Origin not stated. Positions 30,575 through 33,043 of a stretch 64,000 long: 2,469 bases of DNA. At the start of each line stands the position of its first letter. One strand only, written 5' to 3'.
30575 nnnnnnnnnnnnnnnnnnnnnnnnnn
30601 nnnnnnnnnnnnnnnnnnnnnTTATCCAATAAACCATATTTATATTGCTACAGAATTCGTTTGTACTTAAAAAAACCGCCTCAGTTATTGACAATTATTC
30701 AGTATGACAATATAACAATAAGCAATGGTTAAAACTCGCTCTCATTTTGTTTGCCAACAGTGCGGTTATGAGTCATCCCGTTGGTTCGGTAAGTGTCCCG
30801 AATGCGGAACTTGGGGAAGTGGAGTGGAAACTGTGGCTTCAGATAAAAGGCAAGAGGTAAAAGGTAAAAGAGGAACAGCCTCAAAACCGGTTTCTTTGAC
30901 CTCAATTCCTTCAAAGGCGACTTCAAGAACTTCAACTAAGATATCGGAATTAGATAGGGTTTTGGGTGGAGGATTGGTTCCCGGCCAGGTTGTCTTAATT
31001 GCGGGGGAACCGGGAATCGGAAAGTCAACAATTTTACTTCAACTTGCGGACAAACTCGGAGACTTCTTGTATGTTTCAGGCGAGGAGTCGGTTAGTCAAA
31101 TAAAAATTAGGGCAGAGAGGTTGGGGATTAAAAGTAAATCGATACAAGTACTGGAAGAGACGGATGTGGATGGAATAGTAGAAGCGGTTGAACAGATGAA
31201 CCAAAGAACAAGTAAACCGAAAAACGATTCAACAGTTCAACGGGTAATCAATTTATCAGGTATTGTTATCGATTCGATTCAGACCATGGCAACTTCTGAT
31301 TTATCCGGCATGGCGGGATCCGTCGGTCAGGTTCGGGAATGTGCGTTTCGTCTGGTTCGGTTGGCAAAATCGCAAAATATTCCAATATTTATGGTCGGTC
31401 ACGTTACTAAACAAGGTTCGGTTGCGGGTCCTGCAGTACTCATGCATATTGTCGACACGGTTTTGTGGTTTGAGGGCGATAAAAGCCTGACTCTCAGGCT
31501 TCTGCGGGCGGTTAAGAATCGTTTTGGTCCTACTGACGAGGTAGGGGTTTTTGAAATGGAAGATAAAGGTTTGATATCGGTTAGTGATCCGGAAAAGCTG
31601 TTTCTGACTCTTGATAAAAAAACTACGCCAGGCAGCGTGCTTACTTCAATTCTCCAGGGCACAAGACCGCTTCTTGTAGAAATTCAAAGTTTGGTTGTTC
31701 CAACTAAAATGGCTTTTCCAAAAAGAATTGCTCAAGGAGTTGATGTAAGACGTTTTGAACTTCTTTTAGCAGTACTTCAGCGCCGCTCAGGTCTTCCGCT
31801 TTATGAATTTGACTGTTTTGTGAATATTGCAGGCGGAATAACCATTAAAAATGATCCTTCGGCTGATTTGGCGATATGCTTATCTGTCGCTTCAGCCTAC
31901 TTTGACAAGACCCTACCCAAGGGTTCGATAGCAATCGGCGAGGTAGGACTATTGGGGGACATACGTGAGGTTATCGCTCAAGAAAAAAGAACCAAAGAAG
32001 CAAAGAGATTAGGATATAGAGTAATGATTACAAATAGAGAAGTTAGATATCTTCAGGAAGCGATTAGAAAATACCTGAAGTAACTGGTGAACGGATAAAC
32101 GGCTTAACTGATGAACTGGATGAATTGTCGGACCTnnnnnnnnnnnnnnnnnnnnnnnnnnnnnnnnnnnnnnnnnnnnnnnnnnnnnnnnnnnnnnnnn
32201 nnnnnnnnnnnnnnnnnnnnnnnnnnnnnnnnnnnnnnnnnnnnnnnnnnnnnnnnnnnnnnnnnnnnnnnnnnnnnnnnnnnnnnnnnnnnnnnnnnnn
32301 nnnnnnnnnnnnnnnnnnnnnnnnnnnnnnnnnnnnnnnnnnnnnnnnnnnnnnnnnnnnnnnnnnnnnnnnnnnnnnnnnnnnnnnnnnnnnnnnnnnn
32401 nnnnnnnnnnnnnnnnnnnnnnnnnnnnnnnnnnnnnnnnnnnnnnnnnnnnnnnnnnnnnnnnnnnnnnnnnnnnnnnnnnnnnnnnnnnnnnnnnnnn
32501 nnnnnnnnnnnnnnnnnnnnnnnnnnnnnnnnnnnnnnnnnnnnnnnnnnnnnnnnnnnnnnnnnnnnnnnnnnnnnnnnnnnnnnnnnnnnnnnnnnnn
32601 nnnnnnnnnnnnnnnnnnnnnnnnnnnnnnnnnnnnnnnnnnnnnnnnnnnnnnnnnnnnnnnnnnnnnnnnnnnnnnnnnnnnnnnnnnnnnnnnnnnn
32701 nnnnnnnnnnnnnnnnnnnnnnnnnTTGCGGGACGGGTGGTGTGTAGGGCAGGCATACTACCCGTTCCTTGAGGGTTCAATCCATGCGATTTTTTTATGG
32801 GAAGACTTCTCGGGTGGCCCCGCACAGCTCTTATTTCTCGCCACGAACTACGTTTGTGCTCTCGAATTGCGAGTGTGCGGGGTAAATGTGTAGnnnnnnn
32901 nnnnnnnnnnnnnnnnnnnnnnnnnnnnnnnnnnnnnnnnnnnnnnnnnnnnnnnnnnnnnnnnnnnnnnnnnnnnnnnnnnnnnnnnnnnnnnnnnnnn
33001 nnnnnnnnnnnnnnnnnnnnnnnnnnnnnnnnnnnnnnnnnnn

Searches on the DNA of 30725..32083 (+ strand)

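Call 34: search_rna_families(sources=[L002, L007, L008, L011], threshold=gathering)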
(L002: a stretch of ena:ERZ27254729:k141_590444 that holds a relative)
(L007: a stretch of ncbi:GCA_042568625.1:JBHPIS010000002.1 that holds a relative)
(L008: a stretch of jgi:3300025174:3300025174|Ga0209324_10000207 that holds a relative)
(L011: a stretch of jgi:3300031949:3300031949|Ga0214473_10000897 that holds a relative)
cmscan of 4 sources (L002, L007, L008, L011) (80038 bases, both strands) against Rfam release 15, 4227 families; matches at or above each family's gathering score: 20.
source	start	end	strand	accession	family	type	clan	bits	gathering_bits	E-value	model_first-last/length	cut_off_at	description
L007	5051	9136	-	RF02541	LSU_rRNA_bacteria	Gene; rRNA;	CL00112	2291.3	50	0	1-2925/2925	no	Bacterial large subunit ribosomal RNA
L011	3935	7994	-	RF02541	LSU_rRNA_bacteria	Gene; rRNA;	CL00112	2173.7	50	0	1-2925/2925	no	Bacterial large subunit ribosomal RNA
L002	3781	8491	+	RF02541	LSU_rRNA_bacteria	Gene; rRNA;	CL00112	2163.8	50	0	1-2925/2925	no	Bacterial large subunit ribosomal RNA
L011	15382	16860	-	RF00177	SSU_rRNA_bacteria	Gene; rRNA;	CL00111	1383.3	50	0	1-1533/1533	no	Bacterial small subunit ribosomal RNA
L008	1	2698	-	RF02541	LSU_rRNA_bacteria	Gene; rRNA;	CL00112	1355.9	50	0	1-2016/2925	3'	Bacterial large subunit ribosomal RNA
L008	17442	19166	-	RF00177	SSU_rRNA_bacteria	Gene; rRNA;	CL00111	1234.4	50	0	1-1533/1533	no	Bacterial small subunit ribosomal RNA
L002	8562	8678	+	RF00001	5S_rRNA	Gene; rRNA;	CL00113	89.4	38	9.2e-18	1-120/120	no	5S ribosomal RNA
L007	4735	4851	-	RF00001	5S_rRNA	Gene; rRNA;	CL00113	75.4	38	4.7e-14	1-120/120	no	5S ribosomal RNA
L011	3757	3873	-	RF00001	5S_rRNA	Gene; rRNA;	CL00113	74.9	38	6.5e-14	1-120/120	no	5S ribosomal RNA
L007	9778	9851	-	RF00005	tRNA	Gene; tRNA;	CL00001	74.6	29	2.2e-14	1-71/71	no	tRNA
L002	6283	6537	+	RF00028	Intron_gpI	Intron;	-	73.8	50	9e-17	1-253/253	no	Group I catalytic intron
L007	9482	9555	-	RF00005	tRNA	Gene; tRNA;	CL00001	73.7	29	3.8e-14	1-71/71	no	tRNA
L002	2888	2959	+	RF00005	tRNA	Gene; tRNA;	CL00001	69.9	29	4.2e-13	1-71/71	no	tRNA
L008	9661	9732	-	RF00005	tRNA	Gene; tRNA;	CL00001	69.9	29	4.2e-13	1-71/71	no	tRNA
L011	8237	8310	-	RF00005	tRNA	Gene; tRNA;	CL00001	67.2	29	2.4e-12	1-71/71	no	tRNA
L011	9523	9594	-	RF00005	tRNA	Gene; tRNA;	CL00001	66.1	29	4.6e-12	1-71/71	no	tRNA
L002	18575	18647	+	RF00005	tRNA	Gene; tRNA;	CL00001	62.1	29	5.7e-11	1-71/71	no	tRNA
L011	22083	22156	+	RF00005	tRNA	Gene; tRNA;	CL00001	60.4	29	1.8e-10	1-71/71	no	tRNA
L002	3398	3471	+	RF00005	tRNA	Gene; tRNA;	CL00001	58.5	29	5.6e-10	1-71/71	no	tRNA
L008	3201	3273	-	RF00005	tRNA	Gene; tRNA;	CL00001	58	29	7.9e-10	1-71/71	no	tRNA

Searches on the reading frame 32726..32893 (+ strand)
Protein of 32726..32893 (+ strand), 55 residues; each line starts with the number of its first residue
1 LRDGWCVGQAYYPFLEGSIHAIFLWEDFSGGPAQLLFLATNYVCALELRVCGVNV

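Call 81: search_protein_families(library=pfam, proteins=[window:32726-32893:+], max_evalue=0.01)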
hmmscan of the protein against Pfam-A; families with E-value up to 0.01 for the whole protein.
window:32726-32893:+ (55 aa): 0 families
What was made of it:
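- The 55-aa ORF at 32726-32893 has no Pfam match (call 81).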
